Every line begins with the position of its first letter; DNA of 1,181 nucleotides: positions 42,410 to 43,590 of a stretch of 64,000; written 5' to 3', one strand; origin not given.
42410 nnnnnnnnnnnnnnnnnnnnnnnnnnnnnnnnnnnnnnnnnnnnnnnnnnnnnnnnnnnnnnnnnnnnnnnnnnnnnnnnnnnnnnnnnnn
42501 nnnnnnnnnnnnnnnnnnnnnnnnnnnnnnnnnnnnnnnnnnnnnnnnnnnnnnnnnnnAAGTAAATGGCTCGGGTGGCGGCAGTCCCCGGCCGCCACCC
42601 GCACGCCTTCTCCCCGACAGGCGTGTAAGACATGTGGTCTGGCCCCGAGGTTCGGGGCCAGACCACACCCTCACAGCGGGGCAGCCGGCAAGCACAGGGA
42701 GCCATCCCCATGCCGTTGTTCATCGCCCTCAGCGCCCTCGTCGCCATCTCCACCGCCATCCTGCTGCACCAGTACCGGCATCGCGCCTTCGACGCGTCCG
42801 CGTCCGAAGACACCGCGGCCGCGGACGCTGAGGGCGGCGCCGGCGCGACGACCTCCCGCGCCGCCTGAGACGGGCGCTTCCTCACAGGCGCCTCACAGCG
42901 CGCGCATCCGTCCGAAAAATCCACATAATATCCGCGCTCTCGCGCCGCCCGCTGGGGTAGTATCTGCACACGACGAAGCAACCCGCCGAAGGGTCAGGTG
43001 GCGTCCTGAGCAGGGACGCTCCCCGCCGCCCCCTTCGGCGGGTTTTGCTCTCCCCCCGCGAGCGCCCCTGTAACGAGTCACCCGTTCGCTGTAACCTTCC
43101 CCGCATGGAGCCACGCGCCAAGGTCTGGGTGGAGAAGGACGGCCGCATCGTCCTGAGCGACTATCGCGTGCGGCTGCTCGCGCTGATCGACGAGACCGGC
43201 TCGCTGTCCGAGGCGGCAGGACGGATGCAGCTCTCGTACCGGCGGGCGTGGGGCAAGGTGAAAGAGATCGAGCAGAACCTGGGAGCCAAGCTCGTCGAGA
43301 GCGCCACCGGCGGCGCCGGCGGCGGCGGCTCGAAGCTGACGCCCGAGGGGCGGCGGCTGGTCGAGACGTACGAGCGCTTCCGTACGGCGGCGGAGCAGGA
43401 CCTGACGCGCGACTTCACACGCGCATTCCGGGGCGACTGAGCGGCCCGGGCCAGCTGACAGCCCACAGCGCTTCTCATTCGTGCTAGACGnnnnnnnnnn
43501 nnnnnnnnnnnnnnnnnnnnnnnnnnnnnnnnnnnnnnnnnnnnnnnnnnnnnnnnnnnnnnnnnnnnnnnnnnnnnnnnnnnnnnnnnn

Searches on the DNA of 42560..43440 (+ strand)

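Call 6: search_rna_families(source=window, start=42560, end=43200, threshold=evalue, max_evalue=10, show_alignments=4)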
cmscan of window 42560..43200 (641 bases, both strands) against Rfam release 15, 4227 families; matches with E-value up to 10: 22.
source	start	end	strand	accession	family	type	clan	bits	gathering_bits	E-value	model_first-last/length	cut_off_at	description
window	42564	42674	+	RF01812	Pxr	Gene; sRNA;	-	22.6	80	0.11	1-109/109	no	Pxr regulatory sRNA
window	42620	42679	-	RF03190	mir-4857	Gene; miRNA;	-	20.1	70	0.14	1-78/78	no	mir-4857 microRNA precursor family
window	42621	42758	-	RF01495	ACAT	Cis-reg;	-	19.4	37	0.15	1-147/147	no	Human acetyl-coA cholesterol acyltransferase mRNA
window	42976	43050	+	RF04123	mir-3127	Gene; miRNA;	-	18.5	82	2.6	1-87/87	no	mir-3127 microRNA precursor family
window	42560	42658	+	RF00627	P15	Gene;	-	17.5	70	0.31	1-119/119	no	Pseudomonas sRNA P15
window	42634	42666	+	RF04159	MIR1437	Gene; miRNA;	-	17.1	168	2.9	1-192/192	no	MIR1437 microRNA precursor family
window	42820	42878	-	RF03917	mir-4449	Gene; miRNA;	-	17.1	71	7.7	1-69/69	no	mir-4449 microRNA precursor family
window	42633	42667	-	RF00981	mir-939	Gene; miRNA;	-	16.7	84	5.7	1-82/82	no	mir-939 microRNA precursor family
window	42633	42668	+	RF00793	mir-497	Gene; miRNA;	-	16.6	62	2.2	25-63/85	no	mir-497 microRNA precursor family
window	42634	42666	-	RF04159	MIR1437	Gene; miRNA;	-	16.5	168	4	1-192/192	no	MIR1437 microRNA precursor family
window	42981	43043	+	RF03599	MIR1883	Gene; miRNA;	-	16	128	5.9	1-118/118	no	MIR1883 microRNA precursor family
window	42634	42666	-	RF03702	MIR851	Gene; miRNA;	-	15.8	90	4.7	1-108/108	no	MIR851 microRNA precursor family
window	42619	42682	+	RF04279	mir-H20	Gene; miRNA;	CL00141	15.8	99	5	1-82/82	no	mir-H20 microRNA precursor family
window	42981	43043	-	RF04159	MIR1437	Gene; miRNA;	-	15.7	168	6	1-192/192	no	MIR1437 microRNA precursor family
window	42561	42627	-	RF01383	GRIK4_3p_UTR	Gene;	-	15.5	38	2.5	1-94/94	no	GRIK4 3 prime UTR element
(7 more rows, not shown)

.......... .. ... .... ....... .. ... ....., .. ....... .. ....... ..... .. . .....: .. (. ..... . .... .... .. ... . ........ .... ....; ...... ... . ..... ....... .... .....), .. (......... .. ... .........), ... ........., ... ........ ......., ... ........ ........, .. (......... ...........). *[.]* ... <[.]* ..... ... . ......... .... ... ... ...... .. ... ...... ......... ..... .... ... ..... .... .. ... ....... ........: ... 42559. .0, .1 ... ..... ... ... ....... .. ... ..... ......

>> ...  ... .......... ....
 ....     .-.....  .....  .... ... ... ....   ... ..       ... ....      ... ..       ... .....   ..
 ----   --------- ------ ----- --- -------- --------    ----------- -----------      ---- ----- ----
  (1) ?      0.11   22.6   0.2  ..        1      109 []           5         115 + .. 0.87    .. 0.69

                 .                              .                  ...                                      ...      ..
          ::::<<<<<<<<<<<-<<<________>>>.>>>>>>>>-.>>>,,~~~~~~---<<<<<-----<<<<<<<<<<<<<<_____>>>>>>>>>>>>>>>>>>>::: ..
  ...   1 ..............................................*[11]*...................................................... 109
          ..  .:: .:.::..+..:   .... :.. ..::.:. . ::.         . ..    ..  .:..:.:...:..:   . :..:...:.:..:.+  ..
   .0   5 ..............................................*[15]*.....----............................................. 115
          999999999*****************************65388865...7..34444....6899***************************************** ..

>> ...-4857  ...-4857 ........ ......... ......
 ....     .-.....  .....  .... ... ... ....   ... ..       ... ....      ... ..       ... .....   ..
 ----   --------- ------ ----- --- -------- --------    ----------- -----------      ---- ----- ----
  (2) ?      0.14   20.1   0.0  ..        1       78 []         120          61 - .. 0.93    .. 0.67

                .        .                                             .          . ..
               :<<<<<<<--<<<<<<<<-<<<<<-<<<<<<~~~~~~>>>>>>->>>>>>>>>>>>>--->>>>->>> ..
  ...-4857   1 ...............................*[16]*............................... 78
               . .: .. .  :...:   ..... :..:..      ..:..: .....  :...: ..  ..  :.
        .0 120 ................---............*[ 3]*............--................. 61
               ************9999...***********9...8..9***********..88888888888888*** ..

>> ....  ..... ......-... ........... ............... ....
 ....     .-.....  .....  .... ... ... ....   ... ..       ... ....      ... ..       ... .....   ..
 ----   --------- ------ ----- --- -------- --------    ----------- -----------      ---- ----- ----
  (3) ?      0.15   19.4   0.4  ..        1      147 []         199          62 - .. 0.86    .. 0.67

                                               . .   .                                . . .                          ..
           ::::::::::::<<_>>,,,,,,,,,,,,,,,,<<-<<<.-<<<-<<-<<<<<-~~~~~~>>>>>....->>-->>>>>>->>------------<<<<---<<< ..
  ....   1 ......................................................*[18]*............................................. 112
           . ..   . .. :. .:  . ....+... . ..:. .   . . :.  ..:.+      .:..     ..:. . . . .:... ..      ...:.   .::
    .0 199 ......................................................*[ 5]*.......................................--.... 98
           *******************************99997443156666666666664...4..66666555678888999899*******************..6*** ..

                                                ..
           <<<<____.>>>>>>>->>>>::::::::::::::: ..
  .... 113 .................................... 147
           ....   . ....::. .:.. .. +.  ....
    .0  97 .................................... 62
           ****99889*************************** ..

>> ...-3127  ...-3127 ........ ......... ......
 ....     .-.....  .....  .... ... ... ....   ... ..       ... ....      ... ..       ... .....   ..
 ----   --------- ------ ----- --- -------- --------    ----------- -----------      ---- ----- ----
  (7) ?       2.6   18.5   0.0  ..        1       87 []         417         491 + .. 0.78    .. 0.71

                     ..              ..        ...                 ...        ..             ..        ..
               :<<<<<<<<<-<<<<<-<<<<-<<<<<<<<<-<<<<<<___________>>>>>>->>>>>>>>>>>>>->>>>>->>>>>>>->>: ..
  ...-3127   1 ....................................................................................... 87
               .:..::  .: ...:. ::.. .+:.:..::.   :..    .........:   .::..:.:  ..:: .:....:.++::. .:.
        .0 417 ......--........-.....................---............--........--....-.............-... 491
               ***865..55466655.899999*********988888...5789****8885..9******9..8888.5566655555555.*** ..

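Call 28: build_rna_model(alignment_id=A2, structure=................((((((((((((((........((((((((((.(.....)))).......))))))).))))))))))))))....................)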
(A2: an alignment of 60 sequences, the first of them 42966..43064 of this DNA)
Model R1 built from alignment A2 (60 sequences, 108 columns); structure: as given.
model positions 99; base pairs 25; branch points 0; effective number of sequences 2.3; information 0.59 bits per position. Calibrated on 0.2 Mb of random sequence (short: E-values are rough).
structure used (alignment columns):
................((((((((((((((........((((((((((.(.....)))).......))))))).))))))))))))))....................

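Call 29: search_with_rna_model(model_id=R1, sources=[window, L008, L017, L020, L022, L024, L026, L027, L028, L029, L030, L031, L032, L033, L034, L035, L036, L037, L038, L039, L040, L041, L042, L043, L044, L045, L046, L047, L048, L049, L050, L051, L053, L054, L055, L056, L057, L058, L059, L060, L061, L062, L063, L064, L065, L066, L067, L068, L069, L070, L071, L072, L073, L074, L075, L076, L077, L078, L079], max_evalue=1, show_alignments=6)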
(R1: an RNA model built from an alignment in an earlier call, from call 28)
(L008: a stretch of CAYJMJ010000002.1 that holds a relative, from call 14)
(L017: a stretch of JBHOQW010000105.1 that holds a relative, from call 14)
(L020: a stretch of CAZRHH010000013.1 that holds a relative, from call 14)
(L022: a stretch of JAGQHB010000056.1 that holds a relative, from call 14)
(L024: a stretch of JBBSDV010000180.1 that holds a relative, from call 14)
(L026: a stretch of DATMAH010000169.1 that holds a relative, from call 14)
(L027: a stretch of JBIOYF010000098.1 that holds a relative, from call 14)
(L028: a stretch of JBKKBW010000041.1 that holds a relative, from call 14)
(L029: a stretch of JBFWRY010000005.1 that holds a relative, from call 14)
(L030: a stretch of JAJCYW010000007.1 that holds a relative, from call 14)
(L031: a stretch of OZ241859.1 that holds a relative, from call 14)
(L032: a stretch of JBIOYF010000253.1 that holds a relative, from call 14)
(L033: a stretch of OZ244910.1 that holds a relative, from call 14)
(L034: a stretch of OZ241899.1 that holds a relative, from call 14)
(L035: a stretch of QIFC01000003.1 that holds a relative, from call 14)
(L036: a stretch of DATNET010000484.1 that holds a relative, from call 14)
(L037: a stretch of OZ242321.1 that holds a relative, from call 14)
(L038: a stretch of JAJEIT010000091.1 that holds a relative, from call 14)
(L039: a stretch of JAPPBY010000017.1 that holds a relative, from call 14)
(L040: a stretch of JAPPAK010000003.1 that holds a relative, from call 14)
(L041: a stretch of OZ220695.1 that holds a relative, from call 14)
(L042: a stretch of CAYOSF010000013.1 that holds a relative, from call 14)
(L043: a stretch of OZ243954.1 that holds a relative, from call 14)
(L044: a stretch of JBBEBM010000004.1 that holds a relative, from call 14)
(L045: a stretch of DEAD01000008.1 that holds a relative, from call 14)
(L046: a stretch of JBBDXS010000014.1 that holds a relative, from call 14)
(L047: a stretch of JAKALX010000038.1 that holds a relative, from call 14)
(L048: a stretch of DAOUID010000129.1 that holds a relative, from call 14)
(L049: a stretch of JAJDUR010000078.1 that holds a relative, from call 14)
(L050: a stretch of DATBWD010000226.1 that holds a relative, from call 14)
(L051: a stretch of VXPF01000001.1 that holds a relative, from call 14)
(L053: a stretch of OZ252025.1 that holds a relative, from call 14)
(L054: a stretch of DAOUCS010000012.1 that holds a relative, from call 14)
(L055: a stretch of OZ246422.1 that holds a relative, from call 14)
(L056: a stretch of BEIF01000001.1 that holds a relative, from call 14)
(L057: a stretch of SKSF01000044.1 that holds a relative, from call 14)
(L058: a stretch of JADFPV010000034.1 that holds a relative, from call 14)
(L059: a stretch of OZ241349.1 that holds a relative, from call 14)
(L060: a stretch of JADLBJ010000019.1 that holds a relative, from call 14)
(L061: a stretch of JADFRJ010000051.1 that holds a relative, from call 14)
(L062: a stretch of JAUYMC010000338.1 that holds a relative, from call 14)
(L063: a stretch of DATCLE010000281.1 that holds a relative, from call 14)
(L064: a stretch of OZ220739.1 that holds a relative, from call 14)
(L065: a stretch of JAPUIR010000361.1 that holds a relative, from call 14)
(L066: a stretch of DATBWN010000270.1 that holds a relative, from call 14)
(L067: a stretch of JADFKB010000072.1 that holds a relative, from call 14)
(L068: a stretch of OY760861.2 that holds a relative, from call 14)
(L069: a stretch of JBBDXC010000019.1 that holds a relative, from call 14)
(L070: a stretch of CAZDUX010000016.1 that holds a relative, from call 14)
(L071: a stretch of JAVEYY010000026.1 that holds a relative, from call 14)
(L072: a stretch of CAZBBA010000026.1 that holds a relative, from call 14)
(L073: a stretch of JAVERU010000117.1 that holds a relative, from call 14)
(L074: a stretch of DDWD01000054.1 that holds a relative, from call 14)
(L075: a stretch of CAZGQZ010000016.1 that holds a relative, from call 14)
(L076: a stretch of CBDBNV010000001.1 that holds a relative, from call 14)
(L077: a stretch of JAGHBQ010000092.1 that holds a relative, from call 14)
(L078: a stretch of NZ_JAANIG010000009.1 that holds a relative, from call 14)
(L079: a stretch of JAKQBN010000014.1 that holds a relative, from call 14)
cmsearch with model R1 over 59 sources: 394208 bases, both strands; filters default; matches with E-value up to 1: 3.
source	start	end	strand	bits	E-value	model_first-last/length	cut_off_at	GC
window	42965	43064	+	89.9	1.7e-17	1-99/99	no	0.72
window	42960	43059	-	28.4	0.0011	1-99/99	no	0.7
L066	1106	1184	+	15.7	0.81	1-99/99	no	0.7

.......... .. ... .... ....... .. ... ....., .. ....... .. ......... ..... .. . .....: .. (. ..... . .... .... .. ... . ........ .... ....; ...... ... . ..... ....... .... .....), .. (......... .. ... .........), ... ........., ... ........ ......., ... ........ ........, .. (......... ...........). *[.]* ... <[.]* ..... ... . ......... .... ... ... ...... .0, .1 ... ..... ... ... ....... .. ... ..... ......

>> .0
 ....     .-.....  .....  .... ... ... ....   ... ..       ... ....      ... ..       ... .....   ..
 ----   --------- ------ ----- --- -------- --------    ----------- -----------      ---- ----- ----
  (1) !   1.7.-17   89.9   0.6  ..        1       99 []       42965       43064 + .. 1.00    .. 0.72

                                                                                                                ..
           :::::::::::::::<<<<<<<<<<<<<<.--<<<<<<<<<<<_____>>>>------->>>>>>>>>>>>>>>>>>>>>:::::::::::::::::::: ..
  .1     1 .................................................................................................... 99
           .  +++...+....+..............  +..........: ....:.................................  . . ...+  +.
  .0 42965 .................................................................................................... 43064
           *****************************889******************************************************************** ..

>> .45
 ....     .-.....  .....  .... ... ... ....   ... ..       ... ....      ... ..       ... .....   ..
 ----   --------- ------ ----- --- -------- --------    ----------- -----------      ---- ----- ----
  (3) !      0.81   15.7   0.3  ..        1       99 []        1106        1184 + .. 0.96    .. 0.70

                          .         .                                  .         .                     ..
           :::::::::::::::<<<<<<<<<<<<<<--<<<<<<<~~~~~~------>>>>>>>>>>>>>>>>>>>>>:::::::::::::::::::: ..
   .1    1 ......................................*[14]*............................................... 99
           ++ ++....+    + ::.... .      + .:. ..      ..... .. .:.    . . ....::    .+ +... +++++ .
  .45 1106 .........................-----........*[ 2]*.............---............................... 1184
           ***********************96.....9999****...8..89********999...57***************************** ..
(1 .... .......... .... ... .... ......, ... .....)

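Call 38: search_rna_families(sources=[L084, L085, L100, L093, L087, L083, L114, L121, L080, L088, L019, L123], threshold=evalue, max_evalue=5)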
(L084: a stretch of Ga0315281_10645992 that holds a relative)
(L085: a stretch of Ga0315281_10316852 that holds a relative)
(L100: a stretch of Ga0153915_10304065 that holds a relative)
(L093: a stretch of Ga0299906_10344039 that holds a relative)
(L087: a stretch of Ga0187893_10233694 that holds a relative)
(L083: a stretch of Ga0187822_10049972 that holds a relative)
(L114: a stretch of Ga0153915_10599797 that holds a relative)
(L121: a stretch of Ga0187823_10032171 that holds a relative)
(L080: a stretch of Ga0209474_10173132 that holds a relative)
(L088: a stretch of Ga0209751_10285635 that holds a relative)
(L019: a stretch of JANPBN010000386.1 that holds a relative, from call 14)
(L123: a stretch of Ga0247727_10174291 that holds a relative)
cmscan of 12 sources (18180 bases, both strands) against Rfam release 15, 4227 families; matches with E-value up to 5: 10.
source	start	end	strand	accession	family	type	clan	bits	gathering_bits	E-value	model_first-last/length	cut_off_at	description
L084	47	124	+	RF04123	mir-3127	Gene; miRNA;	-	28.1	82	0.38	1-87/87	no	mir-3127 microRNA precursor family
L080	163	245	+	RF04123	mir-3127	Gene; miRNA;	-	25.2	82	1.8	1-87/87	no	mir-3127 microRNA precursor family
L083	729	775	+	RF03833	mir-5928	Gene; miRNA;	-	23.9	59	0.73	1-75/75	no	mir-5928 microRNA precursor family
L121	376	422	+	RF03833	mir-5928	Gene; miRNA;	-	23.9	59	0.73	1-75/75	no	mir-5928 microRNA precursor family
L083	729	773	-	RF03833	mir-5928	Gene; miRNA;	-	23.7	59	0.83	1-75/75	no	mir-5928 microRNA precursor family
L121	376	420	-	RF03833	mir-5928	Gene; miRNA;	-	23.7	59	0.83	1-75/75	no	mir-5928 microRNA precursor family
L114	398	452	-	RF03383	mir-1976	Gene; miRNA;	-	21.1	71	3.6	1-52/52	no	mir-1976 microRNA precursor family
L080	679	789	-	RF02832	Scr5676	Gene; sRNA;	-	20.4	56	4.5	1-130/130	no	Streptomyces RNA 5676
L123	1461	1489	+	RF02832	Scr5676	Gene; sRNA;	-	20.4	56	4.4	44-72/130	no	Streptomyces RNA 5676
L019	1267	1290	-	RF01307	sR55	Gene; snRNA; snoRNA; CD-box;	-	18.6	35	1.7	1-65/65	no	Small nucleolar RNA sR55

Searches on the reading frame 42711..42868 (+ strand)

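Call 41: find_homologous_proteins(query=window:42711-42868:+, max_evalue=0.01)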
Query window:42711-42868:+: no candidate shares three 5-residue words with the query. No homologue found.

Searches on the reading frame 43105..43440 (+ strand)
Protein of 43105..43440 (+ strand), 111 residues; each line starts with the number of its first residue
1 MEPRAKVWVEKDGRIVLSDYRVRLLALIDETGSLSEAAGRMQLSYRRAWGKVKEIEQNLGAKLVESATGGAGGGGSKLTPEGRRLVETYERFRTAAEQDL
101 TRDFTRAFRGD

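Call 8: search_protein_families(library=pfam, proteins=[window:43105-43440:+])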
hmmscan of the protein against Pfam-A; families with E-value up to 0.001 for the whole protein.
window:43105-43440:+ (111 aa): 1 family
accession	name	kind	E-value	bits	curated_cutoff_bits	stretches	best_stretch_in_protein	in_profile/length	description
PF00126.33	HTH_1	-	4.2e-10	39.9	26.6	1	22-83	4-60/60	Bacterial regulatory helix-turn-helix protein, lysR family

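Call 12: find_homologous_proteins(query=window:43105-43440:+)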
Query window:43105-43440:+ (111 aa): 517 proteins with E <= 0.001 among 558 candidates; the best 120 are listed.
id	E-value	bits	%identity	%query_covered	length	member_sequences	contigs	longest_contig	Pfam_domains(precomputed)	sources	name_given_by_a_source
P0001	9.1e-65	233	100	100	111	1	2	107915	PF00126.34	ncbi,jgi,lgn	jgi:molybdate transport system regulatory protein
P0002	1.3e-63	230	98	100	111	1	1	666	PF00126.34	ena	-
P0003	3.0e-60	219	93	100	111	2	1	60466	PF00126.34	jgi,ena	-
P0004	1.5e-51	191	81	97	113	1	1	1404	PF00126.34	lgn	-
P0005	1.5e-51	191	81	98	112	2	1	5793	PF00126.34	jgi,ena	-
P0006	3.2e-51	190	82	98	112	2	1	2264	PF00126.34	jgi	jgi:molybdate transport system regulatory protein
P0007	8.5e-51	189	81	97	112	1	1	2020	PF00126.34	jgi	jgi:molybdate transport system regulatory protein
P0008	2.1e-50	187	80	97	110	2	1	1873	PF00126.34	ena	-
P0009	4.7e-50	186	80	98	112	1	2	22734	PF00126.34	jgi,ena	jgi:molybdate transport system regulatory protein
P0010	5.6e-50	186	81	97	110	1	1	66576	PF00126.34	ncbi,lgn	-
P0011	6.0e-50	186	81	97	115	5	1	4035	PF00126.34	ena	-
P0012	6.8e-50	186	80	97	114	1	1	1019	PF00126.34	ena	-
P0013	8.0e-50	185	81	97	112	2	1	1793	PF00126.34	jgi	jgi:molybdate transport system regulatory protein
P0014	1.0e-49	185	81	97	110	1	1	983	PF00126.34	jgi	-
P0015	1.1e-49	185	77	100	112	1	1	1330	PF00126.34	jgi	jgi:molybdate transport system regulatory protein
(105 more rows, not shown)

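Call 14: find_related_loci(query=A1, collection=genome_contigs, flank=3000)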
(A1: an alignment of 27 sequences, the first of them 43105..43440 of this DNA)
Query A1 (111 aa) in genome_contigs; peptide patterns used: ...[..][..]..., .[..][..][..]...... (x = any residue, [..] = any of these).
126 stretches matched a pattern; 79 encode a relative of the query (tblastn E <= 1e-3); 79 distinct loci.
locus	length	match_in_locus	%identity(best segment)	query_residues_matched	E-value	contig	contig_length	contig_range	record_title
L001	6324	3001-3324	80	1-108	1e-48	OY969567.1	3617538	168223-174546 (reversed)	MAG: uncultured Chloroflexia bacterium isolate MFD01561.bin.c.1 genome assembly, chromosome: 1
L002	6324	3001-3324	79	1-108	4e-48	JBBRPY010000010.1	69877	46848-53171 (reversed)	MAG: Dehalococcoidia bacterium isolate metawrap_la1_107 W_la1_107_k141_11018L_69877_cov_14.0000, whole genome shotgun se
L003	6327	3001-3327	77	1-109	7e-48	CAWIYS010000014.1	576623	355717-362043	MAG: uncultured Chloroflexia bacterium isolate MFD05942.bin.2.242 genome assembly, contig: contig_577, whole genome shot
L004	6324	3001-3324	68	1-108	2e-47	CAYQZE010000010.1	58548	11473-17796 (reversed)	MAG TPA_asm: uncultured Dehalococcoidia bacterium isolate binchicken_co165_361 genome assembly, contig: k141_2364664, wh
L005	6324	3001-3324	79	1-108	2e-47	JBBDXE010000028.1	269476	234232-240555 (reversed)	MAG: Dehalococcoidia bacterium isolate LejiaD_68_21 Lejia_D_64_length_269476_cov_13, whole genome shotgun sequence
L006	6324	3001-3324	76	1-108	2e-47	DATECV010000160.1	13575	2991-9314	MAG TPA_asm: Dehalococcoidia bacterium isolate SMAG_U8281 k141_1800332, whole genome shotgun sequence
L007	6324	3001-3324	75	1-108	3e-47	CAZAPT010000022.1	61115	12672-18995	MAG TPA_asm: uncultured Dehalococcoidia bacterium isolate binchicken_co185_280 genome assembly, contig: NODE_646_length_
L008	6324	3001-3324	76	1-108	2e-46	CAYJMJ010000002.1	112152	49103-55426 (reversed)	MAG TPA_asm: uncultured Dehalococcoidia bacterium isolate ERP124720_co1_29 genome assembly, contig: NODE_232_length_1121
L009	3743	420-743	76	1-108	5e-46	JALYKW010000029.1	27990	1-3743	MAG: Chloroflexota bacterium isolate AFD bin23 SD1484-86_k127_1209506, whole genome shotgun sequence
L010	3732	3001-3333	76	1-111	4e-46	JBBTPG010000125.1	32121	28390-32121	MAG: Chloroflexota bacterium isolate H52-bin102_1 H52_bin102_1_000000000125, whole genome shotgun sequence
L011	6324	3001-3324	74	1-108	2e-45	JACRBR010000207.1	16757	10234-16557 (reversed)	MAG: Chloroflexi bacterium isolate NC_groundwater_1625_Pr3_B-0.1um_67_9 SR-2_scaffold_141_2185608, whole genome shotgun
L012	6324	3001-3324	72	1-108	3e-45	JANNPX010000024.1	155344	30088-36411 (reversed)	MAG: Chloroflexota bacterium isolate SOY_31_metabat_89 SOY_31_k141_312253, whole genome shotgun sequence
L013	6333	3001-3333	72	1-111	4e-45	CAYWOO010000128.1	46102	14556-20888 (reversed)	MAG TPA_asm: uncultured Dehalococcoidia bacterium isolate binchicken_co165_369 genome assembly, contig: k141_1746835, wh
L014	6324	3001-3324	75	1-108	9e-45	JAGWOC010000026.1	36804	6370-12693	MAG: Chloroflexota bacterium isolate REEB247 contig-150_1700, whole genome shotgun sequence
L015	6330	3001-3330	73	1-110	1e-44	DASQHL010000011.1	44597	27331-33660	MAG TPA_asm: Dehalococcoidia bacterium isolate SMAG_U11832 k141_996495, whole genome shotgun sequence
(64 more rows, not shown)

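Call 47: find_encoding_contigs(protein=window:43105-43440:+, flank=4000, max_places=3)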
Protein window:43105-43440:+ (111 aa): 3 contigs read that carry it; 3 places shown.
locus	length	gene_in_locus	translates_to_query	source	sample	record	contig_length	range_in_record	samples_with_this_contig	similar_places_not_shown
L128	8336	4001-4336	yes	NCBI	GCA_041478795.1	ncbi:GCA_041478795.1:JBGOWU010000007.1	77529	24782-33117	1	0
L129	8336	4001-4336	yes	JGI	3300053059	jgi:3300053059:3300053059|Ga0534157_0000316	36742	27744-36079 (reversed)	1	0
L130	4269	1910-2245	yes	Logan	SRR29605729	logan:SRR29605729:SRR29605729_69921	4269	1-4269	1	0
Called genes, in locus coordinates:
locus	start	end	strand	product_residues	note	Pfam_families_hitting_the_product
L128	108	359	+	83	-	-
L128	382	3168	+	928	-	PF08471:Ribonuc_red_2_N, PF02867:Ribonuc_red_lgC, PF12637:TSCPD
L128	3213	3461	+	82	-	-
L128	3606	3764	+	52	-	-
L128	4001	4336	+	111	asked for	PF00126:HTH_1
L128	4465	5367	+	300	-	PF12849:PBP_like_2, PF01547:SBP_bac_1 (faint), PF13531:SBP_bac_11, PF12727:PBP_like (weak)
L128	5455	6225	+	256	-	PF00528:BPD_transp_1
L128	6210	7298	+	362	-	PF00005:ABC_tran, PF13304:AAA_21 (faint), PF08402:TOBE_2, PF03459:TOBE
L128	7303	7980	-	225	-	PF03009:GDPD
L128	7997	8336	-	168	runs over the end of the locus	PF01894:YjbQ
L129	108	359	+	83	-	-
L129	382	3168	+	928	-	PF08471:Ribonuc_red_2_N, PF02867:Ribonuc_red_lgC, PF12637:TSCPD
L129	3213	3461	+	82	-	-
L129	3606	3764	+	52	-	-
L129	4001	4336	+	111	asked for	PF00126:HTH_1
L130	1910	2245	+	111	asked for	PF00126:HTH_1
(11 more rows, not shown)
